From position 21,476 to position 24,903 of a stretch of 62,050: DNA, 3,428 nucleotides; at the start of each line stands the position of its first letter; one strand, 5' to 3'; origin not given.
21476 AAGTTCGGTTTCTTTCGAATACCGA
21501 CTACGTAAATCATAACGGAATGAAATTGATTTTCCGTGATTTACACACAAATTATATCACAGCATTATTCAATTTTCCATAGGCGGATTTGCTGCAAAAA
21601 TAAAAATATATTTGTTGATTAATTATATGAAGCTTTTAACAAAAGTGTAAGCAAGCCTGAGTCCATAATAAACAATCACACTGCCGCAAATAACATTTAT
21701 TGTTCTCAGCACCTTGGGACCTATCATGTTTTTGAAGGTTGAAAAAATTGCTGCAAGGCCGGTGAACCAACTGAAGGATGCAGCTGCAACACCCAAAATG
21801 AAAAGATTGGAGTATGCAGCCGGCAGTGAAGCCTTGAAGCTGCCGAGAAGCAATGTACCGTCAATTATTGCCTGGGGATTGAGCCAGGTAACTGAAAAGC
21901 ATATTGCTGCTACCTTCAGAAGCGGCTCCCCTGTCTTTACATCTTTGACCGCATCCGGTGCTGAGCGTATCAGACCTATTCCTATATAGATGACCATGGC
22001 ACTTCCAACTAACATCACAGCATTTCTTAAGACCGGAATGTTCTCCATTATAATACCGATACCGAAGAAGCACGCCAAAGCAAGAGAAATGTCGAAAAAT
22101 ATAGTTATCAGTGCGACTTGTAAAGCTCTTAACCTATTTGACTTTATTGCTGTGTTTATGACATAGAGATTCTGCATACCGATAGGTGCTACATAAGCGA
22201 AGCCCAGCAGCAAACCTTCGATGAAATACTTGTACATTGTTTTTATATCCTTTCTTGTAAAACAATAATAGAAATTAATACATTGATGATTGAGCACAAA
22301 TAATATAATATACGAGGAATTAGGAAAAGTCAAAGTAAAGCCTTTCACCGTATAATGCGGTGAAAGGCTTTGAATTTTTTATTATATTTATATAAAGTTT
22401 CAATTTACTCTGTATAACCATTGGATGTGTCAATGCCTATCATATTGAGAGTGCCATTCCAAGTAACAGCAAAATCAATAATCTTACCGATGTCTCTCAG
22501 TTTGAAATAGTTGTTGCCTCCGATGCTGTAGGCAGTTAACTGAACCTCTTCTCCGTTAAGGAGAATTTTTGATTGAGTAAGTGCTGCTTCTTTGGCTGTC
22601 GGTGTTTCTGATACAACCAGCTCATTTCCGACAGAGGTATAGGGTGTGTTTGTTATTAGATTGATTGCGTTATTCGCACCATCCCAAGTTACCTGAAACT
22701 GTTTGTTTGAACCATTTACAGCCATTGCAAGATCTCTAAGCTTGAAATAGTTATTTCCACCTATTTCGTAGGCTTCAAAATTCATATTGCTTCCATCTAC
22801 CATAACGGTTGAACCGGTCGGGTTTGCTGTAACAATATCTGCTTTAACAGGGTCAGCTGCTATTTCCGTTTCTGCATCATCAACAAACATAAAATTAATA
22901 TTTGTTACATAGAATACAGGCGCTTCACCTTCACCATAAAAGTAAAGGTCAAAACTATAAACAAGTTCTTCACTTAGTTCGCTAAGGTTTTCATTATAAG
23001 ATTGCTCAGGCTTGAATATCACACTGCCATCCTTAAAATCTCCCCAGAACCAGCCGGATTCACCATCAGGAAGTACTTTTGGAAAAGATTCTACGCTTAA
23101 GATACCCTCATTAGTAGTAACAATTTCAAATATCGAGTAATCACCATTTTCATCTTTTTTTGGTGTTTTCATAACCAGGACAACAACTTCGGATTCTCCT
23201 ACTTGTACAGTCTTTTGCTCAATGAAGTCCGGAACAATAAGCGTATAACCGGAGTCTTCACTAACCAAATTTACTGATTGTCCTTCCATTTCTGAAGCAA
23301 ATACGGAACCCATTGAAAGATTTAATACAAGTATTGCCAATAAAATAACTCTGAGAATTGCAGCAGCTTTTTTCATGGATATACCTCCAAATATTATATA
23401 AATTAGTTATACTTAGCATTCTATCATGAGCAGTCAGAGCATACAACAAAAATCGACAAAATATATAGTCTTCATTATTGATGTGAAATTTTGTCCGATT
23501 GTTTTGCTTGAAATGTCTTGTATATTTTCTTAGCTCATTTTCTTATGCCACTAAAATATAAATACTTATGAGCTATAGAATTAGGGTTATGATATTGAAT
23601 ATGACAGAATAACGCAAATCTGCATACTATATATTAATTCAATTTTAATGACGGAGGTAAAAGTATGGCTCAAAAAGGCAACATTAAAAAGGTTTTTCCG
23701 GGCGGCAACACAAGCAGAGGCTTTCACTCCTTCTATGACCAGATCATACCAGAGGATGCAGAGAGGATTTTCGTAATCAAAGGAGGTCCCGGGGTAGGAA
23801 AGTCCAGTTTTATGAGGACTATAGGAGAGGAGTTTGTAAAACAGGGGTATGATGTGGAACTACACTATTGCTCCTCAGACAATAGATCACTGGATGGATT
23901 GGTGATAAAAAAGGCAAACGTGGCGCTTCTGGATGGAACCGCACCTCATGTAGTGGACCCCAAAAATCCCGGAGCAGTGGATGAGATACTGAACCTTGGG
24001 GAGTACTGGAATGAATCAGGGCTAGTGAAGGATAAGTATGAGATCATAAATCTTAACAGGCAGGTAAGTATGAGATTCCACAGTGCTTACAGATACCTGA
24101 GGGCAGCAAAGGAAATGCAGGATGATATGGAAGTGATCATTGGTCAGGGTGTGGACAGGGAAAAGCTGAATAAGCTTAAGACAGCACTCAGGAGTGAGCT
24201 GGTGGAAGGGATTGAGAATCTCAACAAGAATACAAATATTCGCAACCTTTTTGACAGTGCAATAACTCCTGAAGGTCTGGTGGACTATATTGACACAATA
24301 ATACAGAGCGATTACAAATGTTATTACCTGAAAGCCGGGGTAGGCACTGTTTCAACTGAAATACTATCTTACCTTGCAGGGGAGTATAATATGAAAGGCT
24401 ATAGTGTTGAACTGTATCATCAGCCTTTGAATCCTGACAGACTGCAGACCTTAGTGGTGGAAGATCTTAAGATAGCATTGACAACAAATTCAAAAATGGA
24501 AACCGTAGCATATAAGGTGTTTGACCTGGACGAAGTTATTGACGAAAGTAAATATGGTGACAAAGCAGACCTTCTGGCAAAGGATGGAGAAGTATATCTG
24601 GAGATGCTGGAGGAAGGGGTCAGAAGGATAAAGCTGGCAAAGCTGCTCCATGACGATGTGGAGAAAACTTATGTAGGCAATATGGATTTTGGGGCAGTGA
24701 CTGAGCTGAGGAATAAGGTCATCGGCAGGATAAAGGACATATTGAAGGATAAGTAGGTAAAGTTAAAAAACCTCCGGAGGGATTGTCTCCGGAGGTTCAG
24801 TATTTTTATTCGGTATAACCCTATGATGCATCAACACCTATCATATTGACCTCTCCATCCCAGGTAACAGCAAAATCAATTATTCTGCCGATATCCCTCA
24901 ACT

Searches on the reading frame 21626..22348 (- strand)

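Call 35: search_protein_families(library=ncbifam, proteins=[window:21626-22348:-], max_evalue=0.00001)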
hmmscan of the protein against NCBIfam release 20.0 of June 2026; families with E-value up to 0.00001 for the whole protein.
window:21626-22348:- (241 aa): 4 families
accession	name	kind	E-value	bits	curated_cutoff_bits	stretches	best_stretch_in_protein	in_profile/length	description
TIGR00948.1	2a75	equivalog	7.4e-26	91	213.65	1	53-224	2-176/177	L-lysine exporter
NF006801.0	PRK09304.1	equivalog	5e-25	88.3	298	1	38-234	1-200/211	arginine exporter ArgO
TIGR00949.1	2A76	subfamily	6.5e-10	39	183.95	1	57-232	3-185/185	homoserine/threonine efflux transporter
NF007591.0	PRK10229.1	equivalog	4.6e-06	26.5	288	1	53-232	17-202/206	threonine export protein RhtC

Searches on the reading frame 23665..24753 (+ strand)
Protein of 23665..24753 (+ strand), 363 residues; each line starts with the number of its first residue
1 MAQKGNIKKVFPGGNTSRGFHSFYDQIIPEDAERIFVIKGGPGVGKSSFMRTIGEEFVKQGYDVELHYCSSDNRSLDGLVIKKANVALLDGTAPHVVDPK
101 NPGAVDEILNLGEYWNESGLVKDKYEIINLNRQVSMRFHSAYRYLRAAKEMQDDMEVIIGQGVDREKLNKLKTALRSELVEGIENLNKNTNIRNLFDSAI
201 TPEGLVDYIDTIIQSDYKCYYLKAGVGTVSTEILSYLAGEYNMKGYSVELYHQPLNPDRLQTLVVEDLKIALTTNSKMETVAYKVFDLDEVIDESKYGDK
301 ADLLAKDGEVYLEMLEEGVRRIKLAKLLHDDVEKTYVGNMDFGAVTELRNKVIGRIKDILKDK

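Call 35: search_protein_families(library=ncbifam, proteins=[window:23665-24753:+], max_evalue=0.00001)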
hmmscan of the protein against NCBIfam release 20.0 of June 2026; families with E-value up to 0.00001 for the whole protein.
window:23665-24753:+ (363 aa): 4 families
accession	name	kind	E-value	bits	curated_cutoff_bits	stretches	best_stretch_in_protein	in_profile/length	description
NF005320.0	PRK06851.1-6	equivalog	9.2e-99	330.8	556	1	5-357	3-358/363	hypothetical protein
NF005317.0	PRK06851.1-1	equivalog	1.1e-66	225.6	689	1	5-293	3-287/369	hypothetical protein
NF005319.0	PRK06851.1-5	equivalog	8.6e-23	80.9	739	1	1-134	16-148/360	hypothetical protein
NF005318.0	PRK06851.1-2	equivalog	3.2e-20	72.6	734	2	4-101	183-278/353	hypothetical protein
